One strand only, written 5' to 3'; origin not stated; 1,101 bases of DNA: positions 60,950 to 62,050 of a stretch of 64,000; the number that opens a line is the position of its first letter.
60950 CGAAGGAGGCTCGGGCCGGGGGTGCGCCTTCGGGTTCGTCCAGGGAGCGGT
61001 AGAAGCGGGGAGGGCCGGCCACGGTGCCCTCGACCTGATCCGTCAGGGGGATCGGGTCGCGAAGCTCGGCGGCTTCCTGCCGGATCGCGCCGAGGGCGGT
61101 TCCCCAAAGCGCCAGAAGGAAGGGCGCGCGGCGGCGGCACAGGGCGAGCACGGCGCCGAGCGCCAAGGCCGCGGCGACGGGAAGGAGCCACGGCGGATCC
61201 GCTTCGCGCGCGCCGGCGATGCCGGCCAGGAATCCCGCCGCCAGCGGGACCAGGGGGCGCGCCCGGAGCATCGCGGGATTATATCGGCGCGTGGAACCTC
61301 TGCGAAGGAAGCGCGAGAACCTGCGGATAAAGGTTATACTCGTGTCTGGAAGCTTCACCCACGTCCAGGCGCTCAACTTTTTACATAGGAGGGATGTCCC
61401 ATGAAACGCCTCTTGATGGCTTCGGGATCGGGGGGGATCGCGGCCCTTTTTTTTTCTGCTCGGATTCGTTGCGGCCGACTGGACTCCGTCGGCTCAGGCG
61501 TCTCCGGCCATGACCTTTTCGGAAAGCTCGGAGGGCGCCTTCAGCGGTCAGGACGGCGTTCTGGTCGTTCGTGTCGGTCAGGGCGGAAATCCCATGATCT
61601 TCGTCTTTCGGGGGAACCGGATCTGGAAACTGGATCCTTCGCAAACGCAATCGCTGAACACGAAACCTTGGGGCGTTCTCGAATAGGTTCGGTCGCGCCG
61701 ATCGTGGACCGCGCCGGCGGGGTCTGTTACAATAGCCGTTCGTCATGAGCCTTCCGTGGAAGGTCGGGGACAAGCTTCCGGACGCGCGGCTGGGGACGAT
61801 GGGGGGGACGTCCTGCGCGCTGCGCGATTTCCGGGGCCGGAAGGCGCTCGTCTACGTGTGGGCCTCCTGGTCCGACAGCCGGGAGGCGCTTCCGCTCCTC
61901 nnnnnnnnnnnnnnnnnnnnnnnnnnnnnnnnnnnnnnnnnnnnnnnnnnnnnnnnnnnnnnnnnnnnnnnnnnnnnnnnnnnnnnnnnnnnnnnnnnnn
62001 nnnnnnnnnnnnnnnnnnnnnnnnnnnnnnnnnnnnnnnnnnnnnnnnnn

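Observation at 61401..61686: T9 homopolymer splits a small secreted-protein gene: possible phase-variable frameshift or assembly error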

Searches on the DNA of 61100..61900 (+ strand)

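Call 27: search_dna_similar(query=window:61318-61686:+, collection=phages, mode=distant, max_evalue=0.01)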
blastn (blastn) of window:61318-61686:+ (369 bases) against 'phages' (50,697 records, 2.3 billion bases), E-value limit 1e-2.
No match.
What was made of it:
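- Tried and rejected: blastn of the 369-bp insert against phage genomes: no match (call 27).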

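Call 59: search_rna_families(source=window, start=61100, end=61900, threshold=evalue, max_evalue=1)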
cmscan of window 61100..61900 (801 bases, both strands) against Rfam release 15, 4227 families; matches with E-value up to 1: 1.
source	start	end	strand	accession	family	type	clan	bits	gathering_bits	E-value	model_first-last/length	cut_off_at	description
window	61441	61473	-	RF01100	PK-BYV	Cis-reg;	-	21.1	50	0.067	1-40/40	no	3'-terminal pseudoknot in BYV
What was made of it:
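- There is no Rfam match (call 59).
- Tried and rejected: Rfam at permissive threshold over 61100-61900: only a chance-level viral pseudoknot hit at E = 0.067 (call 59).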

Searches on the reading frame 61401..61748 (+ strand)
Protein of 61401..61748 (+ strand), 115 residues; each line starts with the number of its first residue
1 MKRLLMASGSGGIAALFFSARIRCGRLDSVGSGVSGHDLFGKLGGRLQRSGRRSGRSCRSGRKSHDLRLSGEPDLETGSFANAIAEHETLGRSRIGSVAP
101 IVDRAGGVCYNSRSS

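Call 43: search_protein_families(library=ncbifam, proteins=[P0002, P0009, P0010, P0015], max_evalue=1)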
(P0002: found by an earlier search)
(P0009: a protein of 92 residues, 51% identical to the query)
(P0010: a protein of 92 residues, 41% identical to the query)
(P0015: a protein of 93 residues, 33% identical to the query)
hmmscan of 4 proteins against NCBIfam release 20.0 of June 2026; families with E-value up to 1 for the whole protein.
P0002 (94 aa): 0 families

P0009 (92 aa): 1 family
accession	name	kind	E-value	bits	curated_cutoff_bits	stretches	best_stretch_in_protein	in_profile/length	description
NF052375.1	antisigma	equivalog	0.16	11.9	100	1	3-70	83-150/217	anti-sigma factor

P0010 (92 aa): 0 families

P0015 (93 aa): 0 families

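Call 44: search_protein_families(library=pfam, proteins=[P0009, P0010, P0011, P0015, P0017, P0014], max_evalue=1)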
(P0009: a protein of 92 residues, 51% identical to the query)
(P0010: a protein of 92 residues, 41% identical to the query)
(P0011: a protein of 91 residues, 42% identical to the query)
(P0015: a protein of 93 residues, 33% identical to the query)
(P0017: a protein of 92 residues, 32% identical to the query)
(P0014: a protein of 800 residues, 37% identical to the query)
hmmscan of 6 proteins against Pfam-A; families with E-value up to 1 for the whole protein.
P0009 (92 aa): 1 family
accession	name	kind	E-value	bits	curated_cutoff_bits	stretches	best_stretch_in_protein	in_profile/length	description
PF00045.24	Hemopexin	-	0.021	15.2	21.3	1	62-82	11-31/45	Hemopexin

P0010 (92 aa): 0 families

P0011 (91 aa): 1 family
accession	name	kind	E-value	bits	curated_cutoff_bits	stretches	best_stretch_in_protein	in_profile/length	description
PF23997.1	DUF7315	-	0.025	15.5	27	1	10-75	18-83/102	Domain of unknown function (DUF7315)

P0015 (93 aa): 1 family
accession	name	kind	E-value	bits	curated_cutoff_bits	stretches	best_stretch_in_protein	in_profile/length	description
PF13334.11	DUF4094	-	0.18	12.7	24.5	1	9-34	5-30/90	Domain of unknown function (DUF4094)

P0017 (92 aa): 2 families
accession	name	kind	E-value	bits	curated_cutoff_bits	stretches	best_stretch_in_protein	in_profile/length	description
PF10983.13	DUF2793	-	0.061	13.7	27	1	42-74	40-72/87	Protein of unknown function (DUF2793)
PF10785.14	NADH-u_ox-rdase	-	0.12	13.4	25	1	6-56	24-74/87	NADH-ubiquinone oxidoreductase complex I, 21 kDa subunit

P0014 (800 aa): 9 families
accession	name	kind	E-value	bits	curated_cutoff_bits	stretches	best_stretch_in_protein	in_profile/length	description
PF24620.1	DUF7625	-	4.6e-09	36.6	27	0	740-755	71-87/95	Domain of unknown function (DUF7625)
PF22272.1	LEA_3b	-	1.5e-05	25.7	27.5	0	274-292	26-43/87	Late embryogenesis abundant protein (LEA_3b subfamily)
PF13911.12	AhpC-TSA_2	-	2.1e-05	25.3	27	0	325-376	42-95/114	AhpC/TSA antioxidant enzyme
PF00045.24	Hemopexin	-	2.8e-05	24.4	21.3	0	346-368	4-26/45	Hemopexin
PF24239.1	DUF7447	-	0.001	19.6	24.1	0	728-745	12-29/89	Family of unknown function (DUF7447)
PF24281.2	HVO_2928_N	-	0.0022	18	27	0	388-423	25-60/168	HVO_2928, N-terminal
PF03242.18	LEA_3a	-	0.003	18.4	24.7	0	437-453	60-76/98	Late embryogenesis abundant protein (LEA_3a subfamily)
PF25608.1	NAL1_N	-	0.0051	17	27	1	15-69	15-70/80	NARROW LEAF 1 N-terminal domain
PF05579.19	Peptidase_S32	-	0.0068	16.1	24.7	1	507-556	203-252/297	Equine arteritis virus serine endopeptidase S32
